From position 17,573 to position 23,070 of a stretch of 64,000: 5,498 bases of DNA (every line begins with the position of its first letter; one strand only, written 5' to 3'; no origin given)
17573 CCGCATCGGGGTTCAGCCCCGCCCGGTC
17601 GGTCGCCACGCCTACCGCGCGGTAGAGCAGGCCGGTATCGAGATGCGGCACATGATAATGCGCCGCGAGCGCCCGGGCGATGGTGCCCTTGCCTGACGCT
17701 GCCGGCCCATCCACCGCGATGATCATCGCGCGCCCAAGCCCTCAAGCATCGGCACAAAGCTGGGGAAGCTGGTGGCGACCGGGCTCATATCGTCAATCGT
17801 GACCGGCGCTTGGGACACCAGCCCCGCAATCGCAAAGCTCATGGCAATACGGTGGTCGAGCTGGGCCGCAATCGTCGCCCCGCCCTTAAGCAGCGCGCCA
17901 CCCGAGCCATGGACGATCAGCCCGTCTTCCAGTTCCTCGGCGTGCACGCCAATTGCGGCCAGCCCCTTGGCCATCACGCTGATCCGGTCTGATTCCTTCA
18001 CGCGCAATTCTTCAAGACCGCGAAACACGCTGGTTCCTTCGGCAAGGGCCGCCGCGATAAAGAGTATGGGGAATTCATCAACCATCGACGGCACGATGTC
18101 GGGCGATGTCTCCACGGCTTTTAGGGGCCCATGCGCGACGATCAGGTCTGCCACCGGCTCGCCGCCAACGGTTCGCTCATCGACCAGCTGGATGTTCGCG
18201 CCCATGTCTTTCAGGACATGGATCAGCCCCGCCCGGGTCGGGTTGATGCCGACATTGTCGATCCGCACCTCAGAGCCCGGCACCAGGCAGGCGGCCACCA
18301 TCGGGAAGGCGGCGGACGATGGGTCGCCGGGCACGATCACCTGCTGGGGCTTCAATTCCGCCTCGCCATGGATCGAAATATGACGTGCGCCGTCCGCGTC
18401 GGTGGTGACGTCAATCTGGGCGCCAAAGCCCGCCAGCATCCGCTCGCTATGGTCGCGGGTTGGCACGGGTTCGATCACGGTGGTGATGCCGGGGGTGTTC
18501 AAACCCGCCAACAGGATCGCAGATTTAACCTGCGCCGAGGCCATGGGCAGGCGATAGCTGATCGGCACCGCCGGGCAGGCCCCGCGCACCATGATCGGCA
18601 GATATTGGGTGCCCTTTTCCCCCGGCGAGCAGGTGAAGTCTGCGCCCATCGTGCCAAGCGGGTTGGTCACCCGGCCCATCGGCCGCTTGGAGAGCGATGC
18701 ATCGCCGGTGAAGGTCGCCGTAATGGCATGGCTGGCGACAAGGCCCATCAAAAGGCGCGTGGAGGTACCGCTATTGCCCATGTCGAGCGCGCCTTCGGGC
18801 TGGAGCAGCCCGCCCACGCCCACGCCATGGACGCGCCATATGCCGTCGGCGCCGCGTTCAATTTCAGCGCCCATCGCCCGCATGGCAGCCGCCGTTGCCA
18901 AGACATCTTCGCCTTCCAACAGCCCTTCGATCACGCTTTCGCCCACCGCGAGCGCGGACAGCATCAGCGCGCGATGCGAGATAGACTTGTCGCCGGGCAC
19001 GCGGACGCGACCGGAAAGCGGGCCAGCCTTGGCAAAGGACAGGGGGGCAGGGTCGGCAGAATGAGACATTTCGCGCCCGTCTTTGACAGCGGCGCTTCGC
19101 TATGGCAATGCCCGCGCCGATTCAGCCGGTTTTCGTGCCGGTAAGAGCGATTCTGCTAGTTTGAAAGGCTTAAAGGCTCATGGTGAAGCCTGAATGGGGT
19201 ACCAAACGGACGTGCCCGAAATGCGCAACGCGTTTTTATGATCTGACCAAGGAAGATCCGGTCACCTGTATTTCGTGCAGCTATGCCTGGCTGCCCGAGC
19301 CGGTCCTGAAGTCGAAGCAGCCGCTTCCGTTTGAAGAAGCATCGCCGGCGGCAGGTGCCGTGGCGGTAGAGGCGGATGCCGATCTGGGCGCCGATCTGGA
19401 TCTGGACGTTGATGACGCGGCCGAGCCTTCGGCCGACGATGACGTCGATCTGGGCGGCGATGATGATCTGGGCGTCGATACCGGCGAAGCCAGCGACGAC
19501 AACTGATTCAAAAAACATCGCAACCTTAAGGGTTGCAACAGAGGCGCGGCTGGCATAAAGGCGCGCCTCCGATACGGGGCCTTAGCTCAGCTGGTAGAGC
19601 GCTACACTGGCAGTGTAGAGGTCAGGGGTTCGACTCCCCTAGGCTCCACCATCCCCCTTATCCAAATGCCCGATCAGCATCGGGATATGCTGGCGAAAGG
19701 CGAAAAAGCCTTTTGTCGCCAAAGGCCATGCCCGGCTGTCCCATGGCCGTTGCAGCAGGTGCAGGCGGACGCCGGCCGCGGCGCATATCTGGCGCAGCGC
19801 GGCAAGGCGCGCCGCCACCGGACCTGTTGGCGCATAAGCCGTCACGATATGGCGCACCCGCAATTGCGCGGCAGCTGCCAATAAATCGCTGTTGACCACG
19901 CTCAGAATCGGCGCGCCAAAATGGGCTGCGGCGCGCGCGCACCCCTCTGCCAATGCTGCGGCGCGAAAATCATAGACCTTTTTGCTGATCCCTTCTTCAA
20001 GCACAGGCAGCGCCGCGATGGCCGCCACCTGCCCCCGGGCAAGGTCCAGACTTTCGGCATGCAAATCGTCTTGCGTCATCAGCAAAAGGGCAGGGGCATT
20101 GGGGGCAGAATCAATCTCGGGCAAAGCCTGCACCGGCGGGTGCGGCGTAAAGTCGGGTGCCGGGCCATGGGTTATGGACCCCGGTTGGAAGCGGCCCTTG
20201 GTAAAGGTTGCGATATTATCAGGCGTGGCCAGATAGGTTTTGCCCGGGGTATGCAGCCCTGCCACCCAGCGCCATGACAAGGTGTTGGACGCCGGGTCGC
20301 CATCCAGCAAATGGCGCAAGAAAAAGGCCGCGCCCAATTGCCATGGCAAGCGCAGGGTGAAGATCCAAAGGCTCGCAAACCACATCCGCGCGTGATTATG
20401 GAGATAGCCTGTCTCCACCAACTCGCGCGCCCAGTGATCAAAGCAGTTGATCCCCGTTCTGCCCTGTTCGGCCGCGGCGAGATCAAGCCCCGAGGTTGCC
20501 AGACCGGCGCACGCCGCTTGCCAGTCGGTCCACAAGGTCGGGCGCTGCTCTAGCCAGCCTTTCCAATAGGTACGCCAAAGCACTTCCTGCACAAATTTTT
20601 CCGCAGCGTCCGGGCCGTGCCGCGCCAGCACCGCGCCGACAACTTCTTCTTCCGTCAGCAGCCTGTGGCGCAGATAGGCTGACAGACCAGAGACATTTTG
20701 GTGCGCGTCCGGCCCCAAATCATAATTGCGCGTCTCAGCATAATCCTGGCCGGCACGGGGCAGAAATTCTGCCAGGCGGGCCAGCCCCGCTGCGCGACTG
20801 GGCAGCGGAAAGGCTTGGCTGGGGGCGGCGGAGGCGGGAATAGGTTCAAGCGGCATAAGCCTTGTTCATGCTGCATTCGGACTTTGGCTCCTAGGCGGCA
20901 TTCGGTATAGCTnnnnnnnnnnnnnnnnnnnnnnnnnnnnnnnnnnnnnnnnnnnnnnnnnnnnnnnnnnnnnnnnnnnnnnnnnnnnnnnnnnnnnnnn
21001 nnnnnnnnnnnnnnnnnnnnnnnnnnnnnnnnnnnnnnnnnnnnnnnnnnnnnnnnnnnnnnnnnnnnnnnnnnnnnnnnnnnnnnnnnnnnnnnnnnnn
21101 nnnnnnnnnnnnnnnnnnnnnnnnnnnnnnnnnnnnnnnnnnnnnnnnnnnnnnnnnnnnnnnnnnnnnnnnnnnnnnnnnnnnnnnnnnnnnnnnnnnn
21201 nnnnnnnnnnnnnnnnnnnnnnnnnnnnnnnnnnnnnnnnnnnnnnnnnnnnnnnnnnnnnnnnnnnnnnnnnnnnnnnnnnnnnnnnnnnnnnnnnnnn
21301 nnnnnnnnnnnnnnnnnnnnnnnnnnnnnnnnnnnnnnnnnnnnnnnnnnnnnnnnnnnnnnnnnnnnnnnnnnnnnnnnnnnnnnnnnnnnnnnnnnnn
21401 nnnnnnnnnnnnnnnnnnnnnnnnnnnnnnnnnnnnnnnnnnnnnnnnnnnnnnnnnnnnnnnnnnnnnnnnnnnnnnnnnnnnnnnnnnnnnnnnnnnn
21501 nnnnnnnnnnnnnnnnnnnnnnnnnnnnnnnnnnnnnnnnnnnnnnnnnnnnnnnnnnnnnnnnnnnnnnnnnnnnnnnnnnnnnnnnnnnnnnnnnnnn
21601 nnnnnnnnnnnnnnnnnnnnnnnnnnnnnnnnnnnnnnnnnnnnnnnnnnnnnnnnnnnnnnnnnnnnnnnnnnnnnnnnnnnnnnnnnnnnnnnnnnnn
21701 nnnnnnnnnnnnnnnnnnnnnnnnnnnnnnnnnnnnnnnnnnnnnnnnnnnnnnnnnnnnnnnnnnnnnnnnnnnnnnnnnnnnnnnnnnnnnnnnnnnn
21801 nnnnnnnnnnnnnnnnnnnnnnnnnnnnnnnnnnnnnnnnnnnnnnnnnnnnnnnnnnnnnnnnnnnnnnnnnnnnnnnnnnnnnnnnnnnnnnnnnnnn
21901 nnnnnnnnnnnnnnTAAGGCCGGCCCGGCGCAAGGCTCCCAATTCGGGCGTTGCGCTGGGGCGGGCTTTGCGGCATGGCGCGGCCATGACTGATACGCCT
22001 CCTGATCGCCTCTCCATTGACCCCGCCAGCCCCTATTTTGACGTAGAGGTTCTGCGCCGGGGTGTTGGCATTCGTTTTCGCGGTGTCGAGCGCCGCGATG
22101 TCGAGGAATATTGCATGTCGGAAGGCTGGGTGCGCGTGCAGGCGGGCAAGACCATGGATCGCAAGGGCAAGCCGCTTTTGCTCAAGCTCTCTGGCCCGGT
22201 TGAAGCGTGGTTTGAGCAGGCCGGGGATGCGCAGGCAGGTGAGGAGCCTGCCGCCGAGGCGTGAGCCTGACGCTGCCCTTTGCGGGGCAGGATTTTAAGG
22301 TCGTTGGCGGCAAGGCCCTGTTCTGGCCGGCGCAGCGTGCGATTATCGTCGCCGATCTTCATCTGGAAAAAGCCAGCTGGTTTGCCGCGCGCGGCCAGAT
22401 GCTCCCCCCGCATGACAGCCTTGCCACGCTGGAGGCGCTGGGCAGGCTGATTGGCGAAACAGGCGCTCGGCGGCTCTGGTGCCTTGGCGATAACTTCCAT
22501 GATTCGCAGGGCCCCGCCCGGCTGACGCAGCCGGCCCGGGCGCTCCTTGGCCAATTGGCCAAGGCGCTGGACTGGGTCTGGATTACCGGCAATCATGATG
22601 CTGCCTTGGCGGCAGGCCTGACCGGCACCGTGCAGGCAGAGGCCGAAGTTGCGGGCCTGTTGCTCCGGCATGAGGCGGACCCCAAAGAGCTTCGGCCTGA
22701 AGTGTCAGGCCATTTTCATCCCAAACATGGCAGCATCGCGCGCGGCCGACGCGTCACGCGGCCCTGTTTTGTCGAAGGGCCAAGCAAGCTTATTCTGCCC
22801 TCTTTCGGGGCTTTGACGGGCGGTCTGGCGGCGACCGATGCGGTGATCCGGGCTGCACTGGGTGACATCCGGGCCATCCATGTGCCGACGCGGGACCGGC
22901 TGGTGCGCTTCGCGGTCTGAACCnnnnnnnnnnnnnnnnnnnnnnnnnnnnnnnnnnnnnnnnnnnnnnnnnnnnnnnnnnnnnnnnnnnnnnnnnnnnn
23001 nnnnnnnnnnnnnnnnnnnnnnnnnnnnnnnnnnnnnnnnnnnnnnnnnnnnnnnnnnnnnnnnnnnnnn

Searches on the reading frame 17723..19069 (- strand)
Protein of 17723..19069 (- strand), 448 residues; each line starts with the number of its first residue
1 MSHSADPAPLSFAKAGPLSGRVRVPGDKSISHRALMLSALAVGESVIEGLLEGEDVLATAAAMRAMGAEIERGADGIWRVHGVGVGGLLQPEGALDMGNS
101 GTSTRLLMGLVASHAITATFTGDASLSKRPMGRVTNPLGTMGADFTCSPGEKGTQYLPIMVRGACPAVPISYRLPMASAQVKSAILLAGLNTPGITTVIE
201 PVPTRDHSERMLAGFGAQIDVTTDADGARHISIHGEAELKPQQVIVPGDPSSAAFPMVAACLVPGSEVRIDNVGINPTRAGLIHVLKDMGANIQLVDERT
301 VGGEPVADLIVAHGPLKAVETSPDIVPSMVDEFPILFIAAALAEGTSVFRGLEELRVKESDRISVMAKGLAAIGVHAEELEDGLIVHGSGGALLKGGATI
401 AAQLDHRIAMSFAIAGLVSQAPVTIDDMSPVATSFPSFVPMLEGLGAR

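Call 87: search_protein_families(library=pfam, proteins=[window:17723-19069:-], max_evalue=0.001)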
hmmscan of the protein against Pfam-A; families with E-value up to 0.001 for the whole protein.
window:17723-19069:- (448 aa): 1 family
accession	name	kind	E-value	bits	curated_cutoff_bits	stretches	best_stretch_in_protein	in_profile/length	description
PF00275.25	EPSP_synthase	-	1.3e-111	373.8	22.8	1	14-441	3-416/417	EPSP synthase (3-phosphoshikimate 1-carboxyvinyltransferase)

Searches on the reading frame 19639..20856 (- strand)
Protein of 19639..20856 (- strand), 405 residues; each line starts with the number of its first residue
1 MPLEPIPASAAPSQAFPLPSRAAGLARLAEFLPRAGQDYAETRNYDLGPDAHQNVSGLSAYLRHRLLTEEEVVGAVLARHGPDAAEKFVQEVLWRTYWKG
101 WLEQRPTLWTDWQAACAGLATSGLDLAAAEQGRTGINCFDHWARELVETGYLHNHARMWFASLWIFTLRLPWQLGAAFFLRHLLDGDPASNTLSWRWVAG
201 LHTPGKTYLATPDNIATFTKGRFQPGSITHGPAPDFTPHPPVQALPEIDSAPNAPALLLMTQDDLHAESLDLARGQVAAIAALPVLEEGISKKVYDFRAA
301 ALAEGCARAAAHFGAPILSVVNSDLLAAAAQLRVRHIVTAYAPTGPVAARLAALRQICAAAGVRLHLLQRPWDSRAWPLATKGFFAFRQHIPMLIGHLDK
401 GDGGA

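Call 3: search_protein_families(library=pfam, proteins=[window:19639-20856:-], max_evalue=0.01)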
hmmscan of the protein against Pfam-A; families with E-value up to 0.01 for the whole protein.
window:19639-20856:- (405 aa): 1 family
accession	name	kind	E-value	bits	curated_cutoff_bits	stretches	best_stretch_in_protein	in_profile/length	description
PF03441.19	FAD_binding_7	-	8e-22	78.1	27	1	88-208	1-126/203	FAD binding domain of DNA photolyase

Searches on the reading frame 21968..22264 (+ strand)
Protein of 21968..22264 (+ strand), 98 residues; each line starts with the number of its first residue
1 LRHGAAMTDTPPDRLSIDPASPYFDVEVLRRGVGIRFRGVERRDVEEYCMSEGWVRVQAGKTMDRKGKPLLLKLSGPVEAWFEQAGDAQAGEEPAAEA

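Call 87: search_protein_families(library=pfam, proteins=[window:21968-22264:+], max_evalue=0.001)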
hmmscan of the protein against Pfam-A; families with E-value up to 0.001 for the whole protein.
window:21968-22264:+ (98 aa): 1 family
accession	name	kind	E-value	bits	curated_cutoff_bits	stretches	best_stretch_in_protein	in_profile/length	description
PF11730.13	DUF3297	-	3.6e-37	126.5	27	1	12-82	1-71/71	Protein of unknown function (DUF3297)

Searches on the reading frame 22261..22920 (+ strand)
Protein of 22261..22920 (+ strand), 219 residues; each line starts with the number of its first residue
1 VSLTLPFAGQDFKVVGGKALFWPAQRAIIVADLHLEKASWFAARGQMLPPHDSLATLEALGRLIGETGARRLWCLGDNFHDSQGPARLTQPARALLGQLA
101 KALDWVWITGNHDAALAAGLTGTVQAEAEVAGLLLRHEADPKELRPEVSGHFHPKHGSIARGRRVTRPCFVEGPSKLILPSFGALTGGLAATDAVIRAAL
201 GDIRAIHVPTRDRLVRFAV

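Call 87: search_protein_families(library=pfam, proteins=[window:22261-22920:+], max_evalue=0.001)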
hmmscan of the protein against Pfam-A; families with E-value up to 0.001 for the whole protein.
window:22261-22920:+ (219 aa): 1 family
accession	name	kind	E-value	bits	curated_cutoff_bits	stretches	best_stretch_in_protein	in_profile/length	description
PF00149.33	Metallophos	-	0.00015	22.7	21.5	1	27-122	3-72/191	Calcineurin-like phosphoesterase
